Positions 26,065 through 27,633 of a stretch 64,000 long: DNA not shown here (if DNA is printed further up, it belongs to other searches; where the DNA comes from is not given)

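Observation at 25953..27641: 21-bp duplicate of the tRNA-Asp 3' end brackets a 1.65-kb single-gene insert lacking an integrase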

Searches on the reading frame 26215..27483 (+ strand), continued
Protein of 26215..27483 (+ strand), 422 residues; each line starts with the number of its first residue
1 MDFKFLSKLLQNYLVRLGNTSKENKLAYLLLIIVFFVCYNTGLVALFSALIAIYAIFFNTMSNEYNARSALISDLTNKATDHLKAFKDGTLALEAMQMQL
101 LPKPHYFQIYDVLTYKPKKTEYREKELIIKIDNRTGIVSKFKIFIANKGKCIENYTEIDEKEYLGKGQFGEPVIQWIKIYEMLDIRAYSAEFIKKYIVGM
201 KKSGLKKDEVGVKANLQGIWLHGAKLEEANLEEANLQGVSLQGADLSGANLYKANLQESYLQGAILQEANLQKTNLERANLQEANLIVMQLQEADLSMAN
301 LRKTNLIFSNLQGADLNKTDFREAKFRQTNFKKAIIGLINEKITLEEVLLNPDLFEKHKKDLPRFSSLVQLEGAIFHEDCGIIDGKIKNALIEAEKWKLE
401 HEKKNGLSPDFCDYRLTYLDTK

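Call 84: predict_structure(alignment_id=A1)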
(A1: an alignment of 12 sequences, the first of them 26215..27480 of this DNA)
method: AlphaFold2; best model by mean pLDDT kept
length: 422 residues; sequences in the alignment: 12
mean_pLDDT: 79.3   pTM: 0.74
mean pLDDT of the five models: 79.3, 79.2, 77.8, 77.8, 77.0
residues with pLDDT >= 90: 176; 70-90: 133; 50-70: 74; < 50: 39
segments of 3 or more residues with pLDDT < 50: 1-3, 120-122, 133-141, 147-157, 410-422
pLDDT, mean of each block of 10 residues (from residue 1): 55 57 65 71 77 85 88 92 91 87 82 71 57 44 47 46 62 75 83 93 71 86 92 94 93 95 93 96 92 96 93 95 92 86 92 92 83 90 92 88 69 36 31
secondary structure, 60 per line:
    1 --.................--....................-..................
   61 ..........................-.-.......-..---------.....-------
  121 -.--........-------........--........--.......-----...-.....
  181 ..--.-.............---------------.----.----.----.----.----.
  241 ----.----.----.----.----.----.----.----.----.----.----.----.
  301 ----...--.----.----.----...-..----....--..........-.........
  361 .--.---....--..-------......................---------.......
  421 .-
elements in order: H3-19 H22-41 H43-86 H90-96 H109-113 E125-132 E140-147 E150-157 H160-163 E164-166 E172-174 H176-182 H187-199 E305-307 E325-327 E335-338 E341-344 H345-350 H352-361 H368-371 H383-404 H414-421

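Call 86: fold_search(model_id=the predicted structure, library=pdb)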
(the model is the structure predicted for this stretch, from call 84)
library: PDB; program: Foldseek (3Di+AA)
matches with E <= 10: 180; with E <= 0.001: 57
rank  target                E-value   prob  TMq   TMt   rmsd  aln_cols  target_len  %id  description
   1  4ycq                  2.4e-11  1.00  0.22  0.46   9.8       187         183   31  Beta1 synthetic solenoid protein (released 2016-03-09)
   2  4yc5                  3.3e-11  1.00  0.16  0.25  12.1       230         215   27  Beta1 synthetic solenoid protein (released 2016-03-09)
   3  4yei_A                4.4e-11  1.00  0.16  0.24  11.7       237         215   26  Beta1mut synthetic solenoid protein (released 2016-03-09)
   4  5di5                  1.5e-10  1.00  0.22  0.43   9.6       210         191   28  beta1 t801 loop variant in P3221 (released 2016-08-31)
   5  2j8k                  3.1e-10  1.00  0.24  0.53   6.8       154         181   36  Structure of the fusion of NP275 and NP276, pentapeptide repeat proteins from Nostoc punctiforme (released 2006-12-07)
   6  5dns_B                5.0e-10  1.00  0.21  0.39   9.6       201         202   27  t1428 loop variant in P3221 (released 2016-09-28)
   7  4yfo                  6.3e-10  1.00  0.20  0.34  11.3       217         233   26  beta1_ex1 (released 2016-03-16)
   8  5dqa_C                8.8e-10  1.00  0.19  0.31  11.2       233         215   25  t3284 loop variant of beta1 (released 2016-08-31)
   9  5dqa_A                1.4e-09  1.00  0.22  0.41   6.9       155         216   33  t3284 loop variant of beta1 (released 2016-08-31)
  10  5dn0                  1.9e-09  1.00  0.17  0.32  12.2       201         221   28  t1555 loop variant (released 2016-08-31)
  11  5dns_A                2.1e-09  1.00  0.16  0.28  11.0       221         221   28  t1428 loop variant in P3221 (released 2016-09-28)
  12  3du1                  2.7e-09  1.00  0.10  0.15  12.3       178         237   29  The 2.0 Angstrom Resolution Crystal Structure of HetL, a Pentapeptide Repeat Protein involved in Heterocyst Differentiat (released 2008-11-11)
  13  5dra                  1.0e-08  1.00  0.25  0.52   9.8       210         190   29  t3284 loop variant of beta1 (released 2016-08-31)
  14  3nb2_A                2.8e-07  1.00  0.21  0.16  12.3       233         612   16  Crystal structure of E. coli O157:H7 effector protein NleL (released 2010-10-27)
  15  3naw_A                3.9e-07  1.00  0.19  0.14  11.7       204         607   18  Crystal structure of E. coli O157:H7 effector protein NleL (released 2010-10-27)
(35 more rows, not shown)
